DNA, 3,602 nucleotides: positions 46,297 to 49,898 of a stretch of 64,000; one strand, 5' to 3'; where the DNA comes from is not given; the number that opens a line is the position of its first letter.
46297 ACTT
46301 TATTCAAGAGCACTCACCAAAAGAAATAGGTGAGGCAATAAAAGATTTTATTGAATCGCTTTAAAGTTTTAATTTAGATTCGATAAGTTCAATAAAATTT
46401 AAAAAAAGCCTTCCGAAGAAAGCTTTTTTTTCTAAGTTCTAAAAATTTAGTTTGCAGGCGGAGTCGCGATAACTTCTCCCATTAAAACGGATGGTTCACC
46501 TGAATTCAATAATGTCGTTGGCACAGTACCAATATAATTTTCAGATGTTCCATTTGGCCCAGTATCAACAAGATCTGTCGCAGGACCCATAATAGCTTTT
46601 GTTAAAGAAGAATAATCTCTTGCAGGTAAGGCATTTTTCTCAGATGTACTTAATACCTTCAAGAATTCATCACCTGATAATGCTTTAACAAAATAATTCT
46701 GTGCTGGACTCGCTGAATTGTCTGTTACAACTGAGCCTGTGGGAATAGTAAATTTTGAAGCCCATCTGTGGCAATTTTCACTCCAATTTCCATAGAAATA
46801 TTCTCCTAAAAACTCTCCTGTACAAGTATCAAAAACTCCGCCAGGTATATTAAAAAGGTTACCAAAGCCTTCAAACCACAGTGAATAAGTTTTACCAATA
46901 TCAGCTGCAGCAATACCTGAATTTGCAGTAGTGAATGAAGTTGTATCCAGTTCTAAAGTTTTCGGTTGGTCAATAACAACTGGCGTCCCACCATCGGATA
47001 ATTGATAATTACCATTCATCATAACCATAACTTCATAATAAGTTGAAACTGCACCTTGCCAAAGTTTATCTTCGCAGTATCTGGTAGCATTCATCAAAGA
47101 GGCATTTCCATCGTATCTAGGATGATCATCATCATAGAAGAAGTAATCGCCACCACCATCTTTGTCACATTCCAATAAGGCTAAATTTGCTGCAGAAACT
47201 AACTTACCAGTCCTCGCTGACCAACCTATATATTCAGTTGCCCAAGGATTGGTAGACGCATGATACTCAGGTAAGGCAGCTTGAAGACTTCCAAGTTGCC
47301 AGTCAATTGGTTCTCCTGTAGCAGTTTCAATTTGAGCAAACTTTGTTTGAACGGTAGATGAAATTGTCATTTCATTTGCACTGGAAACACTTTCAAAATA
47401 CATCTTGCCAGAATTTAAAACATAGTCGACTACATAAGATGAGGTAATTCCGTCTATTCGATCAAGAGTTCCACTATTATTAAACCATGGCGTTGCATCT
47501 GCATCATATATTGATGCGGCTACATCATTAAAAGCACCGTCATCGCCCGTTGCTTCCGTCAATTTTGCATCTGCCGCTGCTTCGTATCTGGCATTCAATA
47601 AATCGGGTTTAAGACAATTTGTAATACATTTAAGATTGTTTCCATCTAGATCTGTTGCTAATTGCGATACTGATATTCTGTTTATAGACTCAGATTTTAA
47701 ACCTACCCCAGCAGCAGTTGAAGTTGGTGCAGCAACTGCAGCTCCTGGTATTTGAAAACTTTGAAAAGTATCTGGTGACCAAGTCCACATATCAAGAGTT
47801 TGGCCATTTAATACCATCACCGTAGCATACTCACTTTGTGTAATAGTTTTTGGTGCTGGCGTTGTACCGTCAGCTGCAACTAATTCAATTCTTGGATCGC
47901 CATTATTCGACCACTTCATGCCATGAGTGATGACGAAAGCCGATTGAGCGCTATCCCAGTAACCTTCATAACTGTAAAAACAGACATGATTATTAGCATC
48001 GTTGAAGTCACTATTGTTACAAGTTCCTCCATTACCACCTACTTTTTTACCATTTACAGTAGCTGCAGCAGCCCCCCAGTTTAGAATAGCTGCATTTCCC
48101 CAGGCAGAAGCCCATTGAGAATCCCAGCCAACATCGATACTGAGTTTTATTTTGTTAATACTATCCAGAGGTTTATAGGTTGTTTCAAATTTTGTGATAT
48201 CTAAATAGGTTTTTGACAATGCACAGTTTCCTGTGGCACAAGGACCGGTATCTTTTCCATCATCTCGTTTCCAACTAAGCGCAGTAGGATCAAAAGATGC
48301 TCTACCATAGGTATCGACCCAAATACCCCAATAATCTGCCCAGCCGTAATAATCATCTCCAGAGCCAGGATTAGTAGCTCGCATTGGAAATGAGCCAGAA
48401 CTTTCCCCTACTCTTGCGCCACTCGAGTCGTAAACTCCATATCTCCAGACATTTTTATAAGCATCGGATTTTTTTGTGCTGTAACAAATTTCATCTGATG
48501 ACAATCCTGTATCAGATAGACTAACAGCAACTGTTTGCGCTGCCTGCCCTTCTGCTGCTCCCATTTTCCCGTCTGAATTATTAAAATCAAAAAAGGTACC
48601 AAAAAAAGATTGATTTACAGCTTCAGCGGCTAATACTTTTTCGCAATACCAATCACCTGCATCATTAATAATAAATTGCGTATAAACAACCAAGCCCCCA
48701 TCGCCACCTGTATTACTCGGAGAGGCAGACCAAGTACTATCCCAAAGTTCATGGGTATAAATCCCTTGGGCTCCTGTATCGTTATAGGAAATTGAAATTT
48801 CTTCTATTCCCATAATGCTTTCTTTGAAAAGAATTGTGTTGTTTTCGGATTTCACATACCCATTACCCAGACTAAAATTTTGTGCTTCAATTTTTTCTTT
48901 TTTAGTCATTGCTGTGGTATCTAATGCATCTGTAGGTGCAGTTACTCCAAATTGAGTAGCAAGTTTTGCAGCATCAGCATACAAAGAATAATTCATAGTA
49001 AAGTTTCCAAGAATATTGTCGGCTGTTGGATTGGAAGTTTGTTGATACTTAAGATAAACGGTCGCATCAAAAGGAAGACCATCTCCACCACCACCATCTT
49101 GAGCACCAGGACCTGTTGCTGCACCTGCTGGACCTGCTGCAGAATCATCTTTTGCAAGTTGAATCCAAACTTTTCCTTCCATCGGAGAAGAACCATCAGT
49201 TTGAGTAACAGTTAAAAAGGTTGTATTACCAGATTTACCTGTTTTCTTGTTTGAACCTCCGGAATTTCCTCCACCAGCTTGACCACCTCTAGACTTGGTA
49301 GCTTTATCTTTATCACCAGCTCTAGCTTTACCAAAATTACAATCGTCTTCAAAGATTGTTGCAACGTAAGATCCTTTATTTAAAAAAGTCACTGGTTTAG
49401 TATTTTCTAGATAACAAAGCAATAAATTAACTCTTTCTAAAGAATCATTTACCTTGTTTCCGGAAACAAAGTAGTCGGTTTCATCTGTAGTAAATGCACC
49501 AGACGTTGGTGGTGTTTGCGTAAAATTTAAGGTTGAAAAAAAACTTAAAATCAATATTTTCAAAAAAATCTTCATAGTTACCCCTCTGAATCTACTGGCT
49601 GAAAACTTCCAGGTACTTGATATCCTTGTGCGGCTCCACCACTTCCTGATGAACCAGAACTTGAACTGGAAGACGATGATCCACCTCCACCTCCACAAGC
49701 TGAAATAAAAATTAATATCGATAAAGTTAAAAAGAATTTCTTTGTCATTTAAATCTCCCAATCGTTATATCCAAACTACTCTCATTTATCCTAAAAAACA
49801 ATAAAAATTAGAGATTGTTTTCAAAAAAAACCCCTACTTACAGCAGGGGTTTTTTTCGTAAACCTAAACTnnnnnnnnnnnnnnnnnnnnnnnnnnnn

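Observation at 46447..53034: Tandem duplicated two-gene modules: a ~55-aa Gly/Ser-rich lipoprotein directly upstream of a ~1000-aa secreted protein of unrecognised family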

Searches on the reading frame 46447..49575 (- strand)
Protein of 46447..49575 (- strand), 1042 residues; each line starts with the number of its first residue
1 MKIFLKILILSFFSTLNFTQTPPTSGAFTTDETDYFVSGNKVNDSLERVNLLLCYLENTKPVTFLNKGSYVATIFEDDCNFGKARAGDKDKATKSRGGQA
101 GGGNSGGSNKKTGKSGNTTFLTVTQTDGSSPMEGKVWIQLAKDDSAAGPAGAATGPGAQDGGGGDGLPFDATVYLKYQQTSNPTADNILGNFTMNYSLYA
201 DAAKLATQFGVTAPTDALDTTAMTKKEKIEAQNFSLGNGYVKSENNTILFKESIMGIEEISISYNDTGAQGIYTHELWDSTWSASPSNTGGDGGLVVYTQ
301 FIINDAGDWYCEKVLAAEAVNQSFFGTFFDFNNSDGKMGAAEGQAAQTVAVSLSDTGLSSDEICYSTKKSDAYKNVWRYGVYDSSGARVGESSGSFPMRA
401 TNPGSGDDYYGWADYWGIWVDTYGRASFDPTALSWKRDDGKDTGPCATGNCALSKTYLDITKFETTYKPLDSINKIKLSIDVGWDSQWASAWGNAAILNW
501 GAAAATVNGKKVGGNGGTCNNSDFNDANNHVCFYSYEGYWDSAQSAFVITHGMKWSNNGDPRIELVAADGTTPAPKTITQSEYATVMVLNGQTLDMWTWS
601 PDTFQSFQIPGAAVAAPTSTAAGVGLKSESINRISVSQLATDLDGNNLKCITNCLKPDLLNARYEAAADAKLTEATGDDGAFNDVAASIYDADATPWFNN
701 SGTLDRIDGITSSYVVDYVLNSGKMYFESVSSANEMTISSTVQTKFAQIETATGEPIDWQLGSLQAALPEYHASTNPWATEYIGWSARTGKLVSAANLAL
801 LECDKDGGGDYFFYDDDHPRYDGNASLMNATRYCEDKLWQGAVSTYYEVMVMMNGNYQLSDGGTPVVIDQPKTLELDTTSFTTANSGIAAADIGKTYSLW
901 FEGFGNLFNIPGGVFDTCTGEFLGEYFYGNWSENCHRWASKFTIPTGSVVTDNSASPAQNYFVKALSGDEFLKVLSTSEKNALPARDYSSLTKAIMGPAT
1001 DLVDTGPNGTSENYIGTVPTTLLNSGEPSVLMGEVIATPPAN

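Call 6: search_protein_families(library=pfam, proteins=[window:46447-49575:-], max_evalue=1)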
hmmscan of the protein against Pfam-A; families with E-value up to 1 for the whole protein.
window:46447-49575:- (1042 aa): 1 family
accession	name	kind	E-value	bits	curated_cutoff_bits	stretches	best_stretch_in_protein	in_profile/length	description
PF15465.11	DUF4634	-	0.012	16.3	27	1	174-233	32-90/131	Domain of unknown function (DUF4634)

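Call 7: search_protein_families(library=ncbifam, proteins=[window:46447-49575:-], max_evalue=1)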
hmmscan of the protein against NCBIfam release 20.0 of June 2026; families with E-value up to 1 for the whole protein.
window:46447-49575:- (1042 aa): 0 families

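Call 106: search_protein_families(library=phrogs, proteins=[window:46447-49575:-], max_evalue=0.01)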
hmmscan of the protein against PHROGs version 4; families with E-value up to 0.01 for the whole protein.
window:46447-49575:- (1042 aa): 0 families

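Call 107: search_protein_families(library=padloc, proteins=[window:46447-49575:-], max_evalue=0.01)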
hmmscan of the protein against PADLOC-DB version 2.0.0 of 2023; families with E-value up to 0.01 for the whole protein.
window:46447-49575:- (1042 aa): 0 families

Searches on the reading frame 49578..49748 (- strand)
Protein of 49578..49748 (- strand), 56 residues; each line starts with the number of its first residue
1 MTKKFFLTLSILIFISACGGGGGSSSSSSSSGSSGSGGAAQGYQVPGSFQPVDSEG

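Call 6: search_protein_families(library=pfam, proteins=[window:49578-49748:-], max_evalue=1)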
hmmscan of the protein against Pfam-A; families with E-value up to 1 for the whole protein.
window:49578-49748:- (56 aa): 2 families
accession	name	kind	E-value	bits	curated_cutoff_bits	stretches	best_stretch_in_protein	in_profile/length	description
PF08139.17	LPAM_1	-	0.33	11.9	20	1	3-18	2-17/18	Prokaryotic membrane lipoprotein lipid attachment site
PF01213.24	CAP_N-CM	-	0.56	11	19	1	11-40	17-42/43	CAP N-terminal conserved motif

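Call 7: search_protein_families(library=ncbifam, proteins=[window:49578-49748:-], max_evalue=1)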
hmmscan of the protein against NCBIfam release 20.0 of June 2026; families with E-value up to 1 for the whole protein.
window:49578-49748:- (56 aa): 4 families
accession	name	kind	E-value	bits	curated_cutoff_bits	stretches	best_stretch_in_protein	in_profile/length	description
NF058595.1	invert_tail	domain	0.0022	18.3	37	1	6-32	60-85/113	lipo-invert putative C-terminal anchoring domain-containing protein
NF058647.1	lipo_LytA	equivalog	0.0064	16.7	110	1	1-33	1-33/107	acidic lipoprotein LytA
NF045774.1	cytochro_C551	exception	0.073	13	118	1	4-36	4-36/110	cytochrome c551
NF033865.1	fusolisin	equivalog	0.29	9.1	999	1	3-29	9-35/1006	fusolisin family autotransporter serine protease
